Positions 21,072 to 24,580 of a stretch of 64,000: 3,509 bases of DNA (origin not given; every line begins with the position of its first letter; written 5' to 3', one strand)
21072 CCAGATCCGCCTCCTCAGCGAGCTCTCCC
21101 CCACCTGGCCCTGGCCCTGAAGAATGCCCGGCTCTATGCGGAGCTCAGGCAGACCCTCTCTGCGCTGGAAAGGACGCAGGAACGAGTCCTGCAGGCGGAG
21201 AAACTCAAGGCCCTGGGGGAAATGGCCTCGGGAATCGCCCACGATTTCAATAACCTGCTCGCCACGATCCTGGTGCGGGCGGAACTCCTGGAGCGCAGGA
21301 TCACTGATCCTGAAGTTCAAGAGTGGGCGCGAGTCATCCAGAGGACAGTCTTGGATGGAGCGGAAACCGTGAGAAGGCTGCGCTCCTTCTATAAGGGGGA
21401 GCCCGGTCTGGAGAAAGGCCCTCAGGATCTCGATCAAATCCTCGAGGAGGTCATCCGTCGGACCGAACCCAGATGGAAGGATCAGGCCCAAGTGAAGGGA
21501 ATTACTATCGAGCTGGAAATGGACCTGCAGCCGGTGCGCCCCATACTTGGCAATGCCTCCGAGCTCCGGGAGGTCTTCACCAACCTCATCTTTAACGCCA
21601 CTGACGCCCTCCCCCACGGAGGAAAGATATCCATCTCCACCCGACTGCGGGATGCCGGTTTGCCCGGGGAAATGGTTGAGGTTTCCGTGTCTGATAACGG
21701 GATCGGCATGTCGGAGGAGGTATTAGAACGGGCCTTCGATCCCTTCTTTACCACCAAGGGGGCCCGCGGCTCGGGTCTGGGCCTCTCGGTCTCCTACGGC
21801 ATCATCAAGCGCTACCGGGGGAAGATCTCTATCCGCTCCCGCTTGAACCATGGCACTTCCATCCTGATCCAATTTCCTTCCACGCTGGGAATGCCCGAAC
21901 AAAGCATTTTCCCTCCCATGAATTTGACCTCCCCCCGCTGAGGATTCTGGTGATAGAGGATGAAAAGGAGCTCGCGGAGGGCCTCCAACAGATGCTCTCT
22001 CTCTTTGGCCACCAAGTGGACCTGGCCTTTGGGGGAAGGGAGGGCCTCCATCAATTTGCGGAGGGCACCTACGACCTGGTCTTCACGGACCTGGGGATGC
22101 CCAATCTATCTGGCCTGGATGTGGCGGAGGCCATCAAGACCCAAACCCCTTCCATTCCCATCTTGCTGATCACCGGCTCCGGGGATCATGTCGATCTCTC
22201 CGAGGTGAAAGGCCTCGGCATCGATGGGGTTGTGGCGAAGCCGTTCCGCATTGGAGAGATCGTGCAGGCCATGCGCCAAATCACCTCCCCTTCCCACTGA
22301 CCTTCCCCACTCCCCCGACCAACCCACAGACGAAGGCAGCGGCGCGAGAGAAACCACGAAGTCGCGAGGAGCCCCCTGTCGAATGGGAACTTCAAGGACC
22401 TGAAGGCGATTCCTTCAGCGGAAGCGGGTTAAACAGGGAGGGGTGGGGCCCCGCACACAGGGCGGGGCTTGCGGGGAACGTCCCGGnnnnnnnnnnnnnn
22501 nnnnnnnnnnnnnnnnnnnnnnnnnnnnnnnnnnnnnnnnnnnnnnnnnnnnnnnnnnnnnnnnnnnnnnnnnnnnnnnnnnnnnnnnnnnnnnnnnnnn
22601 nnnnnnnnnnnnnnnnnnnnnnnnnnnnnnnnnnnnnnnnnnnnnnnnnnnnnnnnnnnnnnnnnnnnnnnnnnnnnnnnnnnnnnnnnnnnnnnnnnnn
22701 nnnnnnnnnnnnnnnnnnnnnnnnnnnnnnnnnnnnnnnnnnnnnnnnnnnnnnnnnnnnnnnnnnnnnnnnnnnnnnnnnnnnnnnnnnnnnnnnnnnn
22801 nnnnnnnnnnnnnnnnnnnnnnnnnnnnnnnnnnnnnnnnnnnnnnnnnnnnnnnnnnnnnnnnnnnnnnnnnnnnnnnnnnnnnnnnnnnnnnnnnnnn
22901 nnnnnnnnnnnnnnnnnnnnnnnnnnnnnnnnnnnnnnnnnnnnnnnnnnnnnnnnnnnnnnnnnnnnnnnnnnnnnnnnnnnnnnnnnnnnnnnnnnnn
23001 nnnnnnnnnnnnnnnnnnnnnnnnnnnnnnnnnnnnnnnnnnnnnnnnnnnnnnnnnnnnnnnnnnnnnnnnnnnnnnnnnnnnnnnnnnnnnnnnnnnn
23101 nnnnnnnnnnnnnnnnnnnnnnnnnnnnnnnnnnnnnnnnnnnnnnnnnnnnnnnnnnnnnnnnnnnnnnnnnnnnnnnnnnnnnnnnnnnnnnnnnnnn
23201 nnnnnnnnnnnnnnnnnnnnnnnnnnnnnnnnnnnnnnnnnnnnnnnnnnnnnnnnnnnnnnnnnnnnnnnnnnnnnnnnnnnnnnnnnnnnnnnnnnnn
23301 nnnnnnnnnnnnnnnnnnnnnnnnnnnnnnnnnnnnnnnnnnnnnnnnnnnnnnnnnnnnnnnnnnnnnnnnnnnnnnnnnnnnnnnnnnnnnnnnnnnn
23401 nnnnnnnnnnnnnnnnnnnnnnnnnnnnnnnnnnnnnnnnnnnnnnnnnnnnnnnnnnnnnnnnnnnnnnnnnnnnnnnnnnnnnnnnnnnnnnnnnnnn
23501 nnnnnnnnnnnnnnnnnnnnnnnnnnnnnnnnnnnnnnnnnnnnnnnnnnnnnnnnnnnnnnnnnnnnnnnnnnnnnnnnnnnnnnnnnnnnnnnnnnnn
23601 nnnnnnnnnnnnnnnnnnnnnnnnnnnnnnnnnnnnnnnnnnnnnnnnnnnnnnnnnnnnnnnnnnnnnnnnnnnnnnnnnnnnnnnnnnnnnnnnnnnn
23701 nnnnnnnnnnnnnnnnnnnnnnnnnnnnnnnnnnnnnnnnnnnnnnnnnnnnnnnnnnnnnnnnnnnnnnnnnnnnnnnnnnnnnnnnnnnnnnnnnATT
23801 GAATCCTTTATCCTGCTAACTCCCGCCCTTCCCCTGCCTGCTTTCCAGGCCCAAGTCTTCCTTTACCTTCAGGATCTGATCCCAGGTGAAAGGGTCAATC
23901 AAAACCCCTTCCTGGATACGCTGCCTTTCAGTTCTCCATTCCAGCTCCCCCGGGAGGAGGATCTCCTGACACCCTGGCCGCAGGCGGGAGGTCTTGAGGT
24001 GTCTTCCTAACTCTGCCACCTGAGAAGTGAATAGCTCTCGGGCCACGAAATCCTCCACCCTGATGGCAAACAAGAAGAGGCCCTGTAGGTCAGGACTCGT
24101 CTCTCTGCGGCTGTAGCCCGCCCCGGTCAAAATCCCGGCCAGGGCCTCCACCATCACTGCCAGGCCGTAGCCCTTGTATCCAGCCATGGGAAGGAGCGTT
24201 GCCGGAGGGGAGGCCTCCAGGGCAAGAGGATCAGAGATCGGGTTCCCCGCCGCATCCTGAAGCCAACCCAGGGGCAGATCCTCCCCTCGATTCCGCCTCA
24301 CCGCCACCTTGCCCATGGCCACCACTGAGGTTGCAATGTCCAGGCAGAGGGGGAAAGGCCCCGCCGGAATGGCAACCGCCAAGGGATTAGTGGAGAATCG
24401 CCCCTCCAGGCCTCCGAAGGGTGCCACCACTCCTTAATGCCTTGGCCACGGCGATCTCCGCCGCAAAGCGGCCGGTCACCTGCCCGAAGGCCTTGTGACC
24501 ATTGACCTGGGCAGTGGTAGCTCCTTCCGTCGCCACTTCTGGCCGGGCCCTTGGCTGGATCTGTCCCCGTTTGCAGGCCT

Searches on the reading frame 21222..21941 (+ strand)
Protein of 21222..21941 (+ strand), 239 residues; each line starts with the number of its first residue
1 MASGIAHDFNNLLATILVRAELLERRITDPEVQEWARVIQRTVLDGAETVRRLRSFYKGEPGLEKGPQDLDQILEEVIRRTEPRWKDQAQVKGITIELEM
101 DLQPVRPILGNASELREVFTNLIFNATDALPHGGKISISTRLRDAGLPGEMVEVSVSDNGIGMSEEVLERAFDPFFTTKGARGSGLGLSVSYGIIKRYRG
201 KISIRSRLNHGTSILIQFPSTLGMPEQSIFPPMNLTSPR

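Call 57: search_protein_families(library=pfam, proteins=[window:21222-21941:+], max_evalue=0.00001)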
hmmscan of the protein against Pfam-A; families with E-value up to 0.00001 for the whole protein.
window:21222-21941:+ (239 aa): 2 families
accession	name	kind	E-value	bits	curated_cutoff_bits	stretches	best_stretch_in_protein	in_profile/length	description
PF02518.31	HATPase_c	-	1.5e-23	83.8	26.4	1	111-220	2-109/111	Histidine kinase-, DNA gyrase B-, and HSP90-like ATPase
PF00512.31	HisKA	-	7.1e-07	29.6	26.9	1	1-61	5-65/66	His Kinase A (phospho-acceptor) domain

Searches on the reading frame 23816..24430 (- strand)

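Call 57: search_protein_families(library=pfam, proteins=[window:23816-24430:-], max_evalue=0.00001)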
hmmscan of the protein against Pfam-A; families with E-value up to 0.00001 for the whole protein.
window:23816-24430:- (204 aa): 1 family
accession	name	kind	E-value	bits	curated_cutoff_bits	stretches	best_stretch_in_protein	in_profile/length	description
PF02615.19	Ldh_2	-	1.3e-55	189.3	38.8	1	1-186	141-332/333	Malate/L-lactate dehydrogenase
